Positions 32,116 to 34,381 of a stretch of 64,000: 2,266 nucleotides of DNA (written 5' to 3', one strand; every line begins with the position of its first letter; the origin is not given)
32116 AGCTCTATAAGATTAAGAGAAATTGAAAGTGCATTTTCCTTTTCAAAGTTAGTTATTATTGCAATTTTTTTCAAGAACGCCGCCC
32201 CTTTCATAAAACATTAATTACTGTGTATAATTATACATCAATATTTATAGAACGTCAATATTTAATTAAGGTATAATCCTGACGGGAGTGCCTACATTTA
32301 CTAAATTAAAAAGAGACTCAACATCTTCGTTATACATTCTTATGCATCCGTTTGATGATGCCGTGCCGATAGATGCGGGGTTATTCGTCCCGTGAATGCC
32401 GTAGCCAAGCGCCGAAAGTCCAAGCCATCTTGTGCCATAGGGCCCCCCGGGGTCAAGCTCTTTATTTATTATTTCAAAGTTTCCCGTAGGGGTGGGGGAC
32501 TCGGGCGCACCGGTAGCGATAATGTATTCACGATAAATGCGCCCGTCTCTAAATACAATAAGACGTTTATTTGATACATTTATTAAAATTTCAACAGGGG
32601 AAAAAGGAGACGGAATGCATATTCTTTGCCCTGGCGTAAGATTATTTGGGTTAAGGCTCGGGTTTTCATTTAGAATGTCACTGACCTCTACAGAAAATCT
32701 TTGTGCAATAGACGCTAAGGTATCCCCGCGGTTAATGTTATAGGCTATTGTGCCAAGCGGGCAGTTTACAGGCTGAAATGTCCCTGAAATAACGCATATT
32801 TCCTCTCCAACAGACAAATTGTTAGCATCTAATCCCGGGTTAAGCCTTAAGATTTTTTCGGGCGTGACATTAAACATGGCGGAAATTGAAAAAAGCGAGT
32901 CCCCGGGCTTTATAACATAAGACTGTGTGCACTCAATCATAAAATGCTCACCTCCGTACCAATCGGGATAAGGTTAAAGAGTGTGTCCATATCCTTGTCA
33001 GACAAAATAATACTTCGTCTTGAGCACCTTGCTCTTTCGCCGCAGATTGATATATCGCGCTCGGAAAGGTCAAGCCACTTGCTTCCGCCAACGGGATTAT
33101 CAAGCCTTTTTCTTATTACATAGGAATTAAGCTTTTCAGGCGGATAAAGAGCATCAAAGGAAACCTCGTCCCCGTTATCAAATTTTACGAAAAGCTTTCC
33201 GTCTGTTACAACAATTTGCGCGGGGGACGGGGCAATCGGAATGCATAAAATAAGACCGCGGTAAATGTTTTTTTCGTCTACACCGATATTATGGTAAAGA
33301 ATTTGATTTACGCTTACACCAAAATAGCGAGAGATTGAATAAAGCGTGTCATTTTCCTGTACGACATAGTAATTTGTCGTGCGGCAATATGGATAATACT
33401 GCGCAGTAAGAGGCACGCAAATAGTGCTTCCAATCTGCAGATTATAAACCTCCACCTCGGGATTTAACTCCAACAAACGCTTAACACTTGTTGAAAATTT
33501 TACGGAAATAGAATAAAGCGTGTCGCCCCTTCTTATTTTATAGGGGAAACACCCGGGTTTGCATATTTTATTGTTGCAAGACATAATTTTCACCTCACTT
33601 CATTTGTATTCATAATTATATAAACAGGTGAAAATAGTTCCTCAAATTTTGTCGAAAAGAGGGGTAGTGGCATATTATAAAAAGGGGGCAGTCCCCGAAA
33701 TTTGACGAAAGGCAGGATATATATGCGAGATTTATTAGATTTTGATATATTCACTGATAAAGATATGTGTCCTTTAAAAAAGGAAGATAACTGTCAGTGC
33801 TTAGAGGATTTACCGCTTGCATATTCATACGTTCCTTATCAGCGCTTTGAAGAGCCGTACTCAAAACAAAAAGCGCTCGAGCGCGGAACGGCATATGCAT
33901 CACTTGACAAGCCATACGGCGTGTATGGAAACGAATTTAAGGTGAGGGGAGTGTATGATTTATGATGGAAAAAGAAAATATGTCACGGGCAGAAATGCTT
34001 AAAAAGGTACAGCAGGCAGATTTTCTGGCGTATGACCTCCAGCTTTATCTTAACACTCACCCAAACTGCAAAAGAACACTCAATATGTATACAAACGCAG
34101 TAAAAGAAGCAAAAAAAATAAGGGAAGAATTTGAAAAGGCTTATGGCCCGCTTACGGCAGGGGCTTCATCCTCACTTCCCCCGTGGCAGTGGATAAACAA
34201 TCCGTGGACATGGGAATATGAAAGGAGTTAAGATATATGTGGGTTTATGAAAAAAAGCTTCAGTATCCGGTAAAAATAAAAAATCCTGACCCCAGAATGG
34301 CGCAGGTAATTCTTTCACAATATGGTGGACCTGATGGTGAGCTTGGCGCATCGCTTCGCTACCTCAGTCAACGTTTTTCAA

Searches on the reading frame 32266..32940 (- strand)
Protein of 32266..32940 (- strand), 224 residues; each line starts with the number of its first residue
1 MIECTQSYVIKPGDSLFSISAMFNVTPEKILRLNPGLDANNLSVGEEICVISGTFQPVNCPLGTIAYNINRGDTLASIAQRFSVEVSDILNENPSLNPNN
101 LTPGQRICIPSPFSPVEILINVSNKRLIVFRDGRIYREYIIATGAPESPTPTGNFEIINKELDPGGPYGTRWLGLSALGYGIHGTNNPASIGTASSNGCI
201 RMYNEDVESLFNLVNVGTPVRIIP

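Call 7: search_protein_families(library=pfam, proteins=[window:32266-32940:-], max_evalue=0.01)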
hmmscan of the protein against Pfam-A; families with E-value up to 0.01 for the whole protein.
window:32266-32940:- (224 aa): 8 families
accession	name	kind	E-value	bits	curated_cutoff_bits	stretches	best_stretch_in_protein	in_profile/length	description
PF01476.26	LysM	-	1.2e-27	96.1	20.9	2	8-50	1-42/43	LysM domain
PF03734.19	YkuD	-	6.8e-26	92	23.4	1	117-222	3-146/146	L,D-transpeptidase catalytic domain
PF23473.1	LysM3_LYK4_5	-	2.2e-12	47.3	29.3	2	7-48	4-38/48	LYK4/5 LysM3 domain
PF23457.1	LysM2_NFP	-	4e-11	43.3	36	2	65-110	6-54/56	NFP LysM2 domain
PF23462.1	LysM3_NFP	-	3.6e-07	31.1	28.1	1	7-34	4-31/48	NFP LysM3 domain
PF23577.1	LysM_RLK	-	2e-06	28.1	27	0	8-41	3-36/44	LysM domain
PF23446.1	LysM1_NFP_LYK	-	1.8e-05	26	36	0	73-110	16-54/60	NFP/LYK LysM1 domain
PF23472.1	LysM2_CERK1_LYK3_4_5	-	8e-05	22.9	27.4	0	66-110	7-54/56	LYK3/4/5 LysM2 domain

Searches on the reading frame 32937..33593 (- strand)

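Call 7: search_protein_families(library=pfam, proteins=[window:32937-33593:-], max_evalue=0.01)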
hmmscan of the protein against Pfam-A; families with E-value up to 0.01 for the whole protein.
window:32937-33593:- (218 aa): 6 families
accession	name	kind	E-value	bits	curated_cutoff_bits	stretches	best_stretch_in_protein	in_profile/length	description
PF01476.26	LysM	-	4e-24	84.7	20.9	2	18-61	1-43/43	LysM domain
PF23473.1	LysM3_LYK4_5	-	3.4e-08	33.9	29.3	1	76-111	5-39/48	LYK4/5 LysM3 domain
PF23457.1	LysM2_NFP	-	4e-06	27.3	36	1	18-62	8-55/56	NFP LysM2 domain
PF23446.1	LysM1_NFP_LYK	-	2.1e-05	25.7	36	0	70-121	2-56/60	NFP/LYK LysM1 domain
PF23472.1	LysM2_CERK1_LYK3_4_5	-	2.6e-05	24.5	27.4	0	75-120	7-55/56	LYK3/4/5 LysM2 domain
PF23462.1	LysM3_NFP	-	0.00078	20.4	28.1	0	76-102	5-31/48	NFP LysM3 domain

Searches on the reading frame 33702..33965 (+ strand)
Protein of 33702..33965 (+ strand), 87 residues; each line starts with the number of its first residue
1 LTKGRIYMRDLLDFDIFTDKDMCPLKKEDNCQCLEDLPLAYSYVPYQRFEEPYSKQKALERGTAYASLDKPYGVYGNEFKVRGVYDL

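Call 7: search_protein_families(library=pfam, proteins=[window:33702-33965:+], max_evalue=0.01)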
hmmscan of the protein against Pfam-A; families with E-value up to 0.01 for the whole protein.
window:33702-33965:+ (87 aa): 1 family
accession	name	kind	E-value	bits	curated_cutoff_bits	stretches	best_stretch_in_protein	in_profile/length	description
PF11007.13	CotJA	-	2.8e-13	49.9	25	1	38-72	1-35/35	Spore coat associated protein JA (CotJA)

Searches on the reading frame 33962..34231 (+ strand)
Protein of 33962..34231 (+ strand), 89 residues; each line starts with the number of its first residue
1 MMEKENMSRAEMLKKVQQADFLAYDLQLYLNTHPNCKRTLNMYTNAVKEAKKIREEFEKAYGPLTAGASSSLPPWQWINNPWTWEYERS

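Call 7: search_protein_families(library=pfam, proteins=[window:33962-34231:+], max_evalue=0.01)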
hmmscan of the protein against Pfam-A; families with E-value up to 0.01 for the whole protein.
window:33962-34231:+ (89 aa): 1 family
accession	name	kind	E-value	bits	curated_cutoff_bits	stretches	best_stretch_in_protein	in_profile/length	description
PF12652.12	CotJB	-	1.5e-25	89.6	29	1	11-85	2-76/76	CotJB protein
